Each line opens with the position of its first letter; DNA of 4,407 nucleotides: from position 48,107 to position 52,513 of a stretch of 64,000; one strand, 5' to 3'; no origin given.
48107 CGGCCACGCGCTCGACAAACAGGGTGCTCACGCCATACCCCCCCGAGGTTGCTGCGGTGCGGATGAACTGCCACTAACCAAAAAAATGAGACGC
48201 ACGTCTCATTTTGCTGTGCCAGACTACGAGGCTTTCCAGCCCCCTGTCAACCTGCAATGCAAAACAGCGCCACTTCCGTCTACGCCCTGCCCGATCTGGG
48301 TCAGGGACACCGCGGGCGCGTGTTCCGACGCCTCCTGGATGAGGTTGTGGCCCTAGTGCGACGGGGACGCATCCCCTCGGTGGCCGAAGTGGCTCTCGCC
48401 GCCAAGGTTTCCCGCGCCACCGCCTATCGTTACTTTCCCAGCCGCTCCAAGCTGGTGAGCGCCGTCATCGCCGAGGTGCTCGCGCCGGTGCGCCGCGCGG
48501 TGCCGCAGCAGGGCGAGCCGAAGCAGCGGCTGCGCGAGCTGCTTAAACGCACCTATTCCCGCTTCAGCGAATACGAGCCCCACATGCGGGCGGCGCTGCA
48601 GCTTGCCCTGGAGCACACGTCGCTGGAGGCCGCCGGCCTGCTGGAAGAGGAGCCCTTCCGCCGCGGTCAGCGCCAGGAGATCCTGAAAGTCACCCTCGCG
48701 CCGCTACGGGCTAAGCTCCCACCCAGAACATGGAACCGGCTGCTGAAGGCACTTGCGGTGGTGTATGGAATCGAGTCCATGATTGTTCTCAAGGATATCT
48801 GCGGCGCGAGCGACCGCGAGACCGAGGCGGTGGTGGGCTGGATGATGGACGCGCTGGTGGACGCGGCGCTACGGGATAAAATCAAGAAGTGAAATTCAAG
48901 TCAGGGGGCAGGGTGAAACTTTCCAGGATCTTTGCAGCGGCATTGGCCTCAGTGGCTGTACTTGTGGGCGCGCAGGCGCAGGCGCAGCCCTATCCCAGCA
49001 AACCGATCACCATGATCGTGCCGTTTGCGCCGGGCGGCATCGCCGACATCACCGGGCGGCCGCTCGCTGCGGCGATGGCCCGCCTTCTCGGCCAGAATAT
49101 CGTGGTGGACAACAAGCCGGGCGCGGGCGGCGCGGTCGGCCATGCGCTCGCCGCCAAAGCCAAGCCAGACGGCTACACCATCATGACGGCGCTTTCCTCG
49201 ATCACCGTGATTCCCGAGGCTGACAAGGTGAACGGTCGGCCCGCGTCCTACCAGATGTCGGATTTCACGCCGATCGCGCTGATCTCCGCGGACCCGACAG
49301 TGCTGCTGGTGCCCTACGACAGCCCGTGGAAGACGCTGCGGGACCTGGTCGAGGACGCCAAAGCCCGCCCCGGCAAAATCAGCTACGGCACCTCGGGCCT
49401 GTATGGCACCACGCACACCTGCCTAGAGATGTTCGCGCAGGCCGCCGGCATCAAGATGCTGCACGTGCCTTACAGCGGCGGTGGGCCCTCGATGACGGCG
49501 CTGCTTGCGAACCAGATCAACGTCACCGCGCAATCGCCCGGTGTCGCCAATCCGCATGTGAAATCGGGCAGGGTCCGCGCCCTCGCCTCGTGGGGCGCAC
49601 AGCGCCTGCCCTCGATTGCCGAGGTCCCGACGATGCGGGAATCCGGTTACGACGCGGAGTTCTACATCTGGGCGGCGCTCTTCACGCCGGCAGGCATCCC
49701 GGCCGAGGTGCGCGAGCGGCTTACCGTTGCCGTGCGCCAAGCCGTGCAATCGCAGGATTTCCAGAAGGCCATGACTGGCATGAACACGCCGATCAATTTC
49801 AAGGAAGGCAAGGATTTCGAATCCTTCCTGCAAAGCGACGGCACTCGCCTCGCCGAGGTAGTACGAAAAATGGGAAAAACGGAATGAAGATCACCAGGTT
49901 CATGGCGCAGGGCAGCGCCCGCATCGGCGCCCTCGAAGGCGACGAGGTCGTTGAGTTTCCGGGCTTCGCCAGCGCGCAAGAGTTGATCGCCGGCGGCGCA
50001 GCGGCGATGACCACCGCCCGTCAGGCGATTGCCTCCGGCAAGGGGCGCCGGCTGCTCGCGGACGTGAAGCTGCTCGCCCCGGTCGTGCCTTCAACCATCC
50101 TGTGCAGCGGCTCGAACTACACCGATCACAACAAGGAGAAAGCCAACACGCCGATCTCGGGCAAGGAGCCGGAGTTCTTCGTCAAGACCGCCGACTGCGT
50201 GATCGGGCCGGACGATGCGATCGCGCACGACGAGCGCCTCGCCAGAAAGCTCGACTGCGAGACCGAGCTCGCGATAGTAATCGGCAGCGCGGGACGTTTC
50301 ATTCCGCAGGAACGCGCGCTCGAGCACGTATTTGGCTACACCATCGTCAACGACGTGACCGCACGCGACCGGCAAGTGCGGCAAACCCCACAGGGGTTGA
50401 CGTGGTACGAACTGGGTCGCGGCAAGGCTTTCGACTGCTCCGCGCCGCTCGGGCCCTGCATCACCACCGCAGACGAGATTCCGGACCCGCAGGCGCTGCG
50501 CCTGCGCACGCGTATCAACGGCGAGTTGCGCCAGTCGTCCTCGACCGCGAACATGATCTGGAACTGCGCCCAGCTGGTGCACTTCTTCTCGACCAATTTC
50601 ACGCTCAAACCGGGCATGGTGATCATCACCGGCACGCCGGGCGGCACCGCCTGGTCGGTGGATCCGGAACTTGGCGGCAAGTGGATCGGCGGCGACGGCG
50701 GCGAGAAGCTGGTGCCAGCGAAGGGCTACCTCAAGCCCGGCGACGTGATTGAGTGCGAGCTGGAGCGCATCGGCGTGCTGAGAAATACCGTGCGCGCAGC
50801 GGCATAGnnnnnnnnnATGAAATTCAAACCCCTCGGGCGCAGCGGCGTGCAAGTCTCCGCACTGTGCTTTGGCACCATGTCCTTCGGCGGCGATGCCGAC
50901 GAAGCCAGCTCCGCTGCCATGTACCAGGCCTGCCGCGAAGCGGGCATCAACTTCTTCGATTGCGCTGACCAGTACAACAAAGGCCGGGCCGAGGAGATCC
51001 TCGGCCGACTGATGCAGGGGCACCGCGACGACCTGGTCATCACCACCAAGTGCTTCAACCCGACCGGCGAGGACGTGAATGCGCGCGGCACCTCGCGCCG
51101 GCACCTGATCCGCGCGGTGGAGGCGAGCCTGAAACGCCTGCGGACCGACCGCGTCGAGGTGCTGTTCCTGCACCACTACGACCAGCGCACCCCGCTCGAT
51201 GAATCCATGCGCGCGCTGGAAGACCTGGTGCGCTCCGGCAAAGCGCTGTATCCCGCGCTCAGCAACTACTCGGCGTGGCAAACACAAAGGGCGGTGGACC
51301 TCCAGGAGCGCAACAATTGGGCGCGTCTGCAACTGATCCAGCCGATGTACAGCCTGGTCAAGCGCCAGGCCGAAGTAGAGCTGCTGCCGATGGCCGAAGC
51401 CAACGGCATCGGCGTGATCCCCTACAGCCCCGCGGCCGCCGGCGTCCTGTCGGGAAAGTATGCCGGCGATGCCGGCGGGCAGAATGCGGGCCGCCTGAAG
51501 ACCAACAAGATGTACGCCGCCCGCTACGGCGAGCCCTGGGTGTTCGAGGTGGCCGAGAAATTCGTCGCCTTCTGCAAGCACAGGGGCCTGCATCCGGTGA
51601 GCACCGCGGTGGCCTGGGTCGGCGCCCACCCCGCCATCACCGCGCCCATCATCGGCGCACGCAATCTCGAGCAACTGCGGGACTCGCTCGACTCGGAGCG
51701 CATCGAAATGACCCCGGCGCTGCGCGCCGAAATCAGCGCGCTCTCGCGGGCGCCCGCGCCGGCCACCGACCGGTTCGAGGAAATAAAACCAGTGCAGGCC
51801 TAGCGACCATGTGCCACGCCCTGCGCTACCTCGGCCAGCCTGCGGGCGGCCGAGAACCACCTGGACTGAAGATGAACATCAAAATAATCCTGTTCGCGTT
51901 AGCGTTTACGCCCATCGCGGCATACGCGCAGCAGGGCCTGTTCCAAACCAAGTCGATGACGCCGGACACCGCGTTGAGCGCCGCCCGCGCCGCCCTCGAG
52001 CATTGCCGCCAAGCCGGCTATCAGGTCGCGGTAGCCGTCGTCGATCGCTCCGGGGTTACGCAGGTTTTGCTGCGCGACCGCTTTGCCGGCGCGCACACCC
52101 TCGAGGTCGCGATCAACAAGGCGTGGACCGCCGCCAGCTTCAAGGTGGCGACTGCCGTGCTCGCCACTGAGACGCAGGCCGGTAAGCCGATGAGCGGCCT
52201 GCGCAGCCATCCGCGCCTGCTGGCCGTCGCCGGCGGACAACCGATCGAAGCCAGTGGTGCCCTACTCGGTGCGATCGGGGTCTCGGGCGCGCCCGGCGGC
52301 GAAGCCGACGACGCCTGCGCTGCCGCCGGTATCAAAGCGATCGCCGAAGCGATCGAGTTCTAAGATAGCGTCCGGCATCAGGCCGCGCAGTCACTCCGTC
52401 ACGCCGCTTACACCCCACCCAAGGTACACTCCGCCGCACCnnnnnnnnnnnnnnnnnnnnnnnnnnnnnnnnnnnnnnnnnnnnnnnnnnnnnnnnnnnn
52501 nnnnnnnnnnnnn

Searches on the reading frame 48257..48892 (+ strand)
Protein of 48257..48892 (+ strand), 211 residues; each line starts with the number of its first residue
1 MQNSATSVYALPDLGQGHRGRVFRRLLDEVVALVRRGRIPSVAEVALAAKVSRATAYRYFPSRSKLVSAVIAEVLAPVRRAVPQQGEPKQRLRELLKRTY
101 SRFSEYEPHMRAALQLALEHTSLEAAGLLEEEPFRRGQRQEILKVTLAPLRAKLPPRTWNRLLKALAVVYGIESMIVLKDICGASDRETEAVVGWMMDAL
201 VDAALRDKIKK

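Call 5: search_protein_families(library=pfam, proteins=[window:48257-48892:+], max_evalue=0.001)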
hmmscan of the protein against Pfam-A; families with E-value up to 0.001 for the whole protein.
window:48257-48892:+ (211 aa): 2 families
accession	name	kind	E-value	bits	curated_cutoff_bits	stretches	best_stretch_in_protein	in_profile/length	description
PF00440.29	TetR_N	-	1.8e-06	28.1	24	1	41-70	18-47/47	Bacterial regulatory proteins, tetR family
PF02796.21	HTH_7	-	0.00011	22.7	23.8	1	27-62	11-44/45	Helix-turn-helix domain of resolvase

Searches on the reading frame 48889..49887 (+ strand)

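Call 5: search_protein_families(library=pfam, proteins=[window:48889-49887:+], max_evalue=0.001)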
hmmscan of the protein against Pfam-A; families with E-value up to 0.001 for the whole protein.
window:48889-49887:+ (332 aa): 1 family
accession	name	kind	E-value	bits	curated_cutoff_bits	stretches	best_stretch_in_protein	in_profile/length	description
PF03401.19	TctC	-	2.8e-63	214.5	27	1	57-329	3-273/274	Tripartite tricarboxylate transporter family receptor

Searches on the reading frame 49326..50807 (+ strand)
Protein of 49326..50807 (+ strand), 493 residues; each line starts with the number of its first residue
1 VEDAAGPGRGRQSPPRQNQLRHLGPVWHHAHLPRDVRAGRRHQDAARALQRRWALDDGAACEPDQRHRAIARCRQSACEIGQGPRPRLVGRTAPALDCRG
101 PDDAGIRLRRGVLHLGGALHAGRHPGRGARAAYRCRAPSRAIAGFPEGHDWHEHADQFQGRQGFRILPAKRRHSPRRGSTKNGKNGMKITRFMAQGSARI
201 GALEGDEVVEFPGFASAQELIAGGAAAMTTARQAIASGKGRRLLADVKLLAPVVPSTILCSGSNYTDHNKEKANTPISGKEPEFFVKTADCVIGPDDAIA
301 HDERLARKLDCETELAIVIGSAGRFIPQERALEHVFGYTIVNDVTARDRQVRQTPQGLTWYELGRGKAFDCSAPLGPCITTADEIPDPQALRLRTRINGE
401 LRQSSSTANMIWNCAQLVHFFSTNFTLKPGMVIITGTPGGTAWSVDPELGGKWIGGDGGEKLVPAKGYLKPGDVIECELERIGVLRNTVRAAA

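Call 5: search_protein_families(library=pfam, proteins=[window:49326-50807:+], max_evalue=0.001)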
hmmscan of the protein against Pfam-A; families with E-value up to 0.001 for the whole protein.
window:49326-50807:+ (493 aa): 2 families
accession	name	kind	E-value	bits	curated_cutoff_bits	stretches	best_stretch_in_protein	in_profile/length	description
PF01557.24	FAA_hydrolase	-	4.3e-62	210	23.9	1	257-490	1-214/214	Fumarylacetoacetate (FAA) hydrolase C-terminal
PF10370.14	Rv2993c-like_N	-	9.5e-06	26.9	21.3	1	187-252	1-50/50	Rv2993c-like, N-terminal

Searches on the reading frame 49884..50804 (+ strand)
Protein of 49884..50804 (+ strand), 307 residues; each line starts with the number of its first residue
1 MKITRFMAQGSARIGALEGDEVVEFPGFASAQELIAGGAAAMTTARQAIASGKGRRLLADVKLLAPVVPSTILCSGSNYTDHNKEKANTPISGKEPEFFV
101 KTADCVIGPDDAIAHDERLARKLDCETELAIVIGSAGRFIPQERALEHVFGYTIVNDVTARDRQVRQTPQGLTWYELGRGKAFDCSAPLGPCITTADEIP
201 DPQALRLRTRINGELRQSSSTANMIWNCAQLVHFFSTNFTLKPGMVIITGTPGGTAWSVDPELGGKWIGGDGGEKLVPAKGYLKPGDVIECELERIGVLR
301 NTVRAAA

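Call 82: search_protein_families(library=ncbifam, proteins=[window:49884-50804:+], max_evalue=1e-10)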
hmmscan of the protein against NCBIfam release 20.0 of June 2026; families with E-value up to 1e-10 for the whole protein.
window:49884-50804:+ (307 aa): 6 families
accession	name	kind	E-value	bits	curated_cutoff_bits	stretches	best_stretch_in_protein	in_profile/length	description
NF053535.1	DhyDRhmHlse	equivalog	2.1e-45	155.2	500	1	1-304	1-279/284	2,4-didehydro-3-deoxy-L-rhamnonate hydrolase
TIGR02303.1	HpaG-C-term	equivalog_domain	5.9e-43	147.1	276.4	1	50-255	22-219/245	4-hydroxyphenylacetate degradation bifunctional isomerase/decarboxylase, C-terminal subunit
NF007967.0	PRK10691.1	equivalog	3.6e-31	108.2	201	1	70-255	17-196/219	fumarylacetoacetate hydrolase family protein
NF011750.0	PRK15203.1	equivalog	5.4e-29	101.2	811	1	70-256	223-400/429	4-hydroxyphenylacetate degradation bifunctional isomerase/decarboxylase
NF009399.0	PRK12764.1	equivalog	2.7e-26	92.6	444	1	68-256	20-197/501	fumarylacetoacetate hydrolase family protein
TIGR02305.1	HpaG-N-term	equivalog_domain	1.9e-23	83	228.65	1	83-254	18-181/205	4-hydroxyphenylacetate degradation bifunctional isomerase/decarboxylase, N-terminal subunit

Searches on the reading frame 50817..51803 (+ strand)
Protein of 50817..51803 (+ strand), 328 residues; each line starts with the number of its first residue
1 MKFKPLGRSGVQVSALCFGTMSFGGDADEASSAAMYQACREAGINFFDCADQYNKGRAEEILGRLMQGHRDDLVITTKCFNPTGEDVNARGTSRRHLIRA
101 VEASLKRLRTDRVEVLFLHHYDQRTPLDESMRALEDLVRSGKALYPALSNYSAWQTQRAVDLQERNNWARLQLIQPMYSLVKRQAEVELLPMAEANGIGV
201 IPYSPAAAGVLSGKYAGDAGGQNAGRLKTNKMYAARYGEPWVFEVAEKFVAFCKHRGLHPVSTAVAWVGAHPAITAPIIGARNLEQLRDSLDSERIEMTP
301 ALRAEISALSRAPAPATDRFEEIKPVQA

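Call 5: search_protein_families(library=pfam, proteins=[window:50817-51803:+], max_evalue=0.001)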
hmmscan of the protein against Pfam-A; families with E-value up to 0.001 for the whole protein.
window:50817-51803:+ (328 aa): 1 family
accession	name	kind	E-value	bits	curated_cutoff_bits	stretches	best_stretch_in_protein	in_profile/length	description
PF00248.27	Aldo_ket_red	-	5.6e-66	223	24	1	16-307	2-287/291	Aldo/keto reductase family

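Call 82: search_protein_families(library=ncbifam, proteins=[window:50817-51800:+], max_evalue=1e-10)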
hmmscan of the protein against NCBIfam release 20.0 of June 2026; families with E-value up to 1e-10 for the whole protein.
window:50817-51800:+ (328 aa): 5 families
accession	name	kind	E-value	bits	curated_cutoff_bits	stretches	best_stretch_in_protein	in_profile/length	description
NF007912.0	PRK10625.1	equivalog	5.5e-40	137.8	415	1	1-311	1-339/346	NADP(H)-dependent aldo-keto reductase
TIGR01293.1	Kv_beta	subfamily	6.3e-40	137.2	365.4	1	1-297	1-304/319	voltage-dependent potassium channel subunit beta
NF007388.0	PRK09912.1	subfamily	4.1e-37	127.9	448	1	1-291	13-312/346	L-glyceraldehyde 3-phosphate reductase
NF049922.1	MethglyxlRedYdjG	equivalog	3.1e-33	115.2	550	1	1-300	1-311/326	NADH-dependent methylglyoxal reductase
NF007695.0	PRK10376.1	subfamily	5.4e-17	61.8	280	1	19-206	29-215/290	oxidoreductase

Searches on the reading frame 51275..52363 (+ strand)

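Call 5: search_protein_families(library=pfam, proteins=[window:51275-52363:+], max_evalue=0.001)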
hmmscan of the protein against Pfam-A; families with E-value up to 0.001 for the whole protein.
window:51275-52363:+ (362 aa): 1 family
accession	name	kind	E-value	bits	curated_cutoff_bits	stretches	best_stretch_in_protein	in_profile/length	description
PF03928.20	HbpS-like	-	4.2e-30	104.8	25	1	229-353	2-127/128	Haem degrading protein HbpS-like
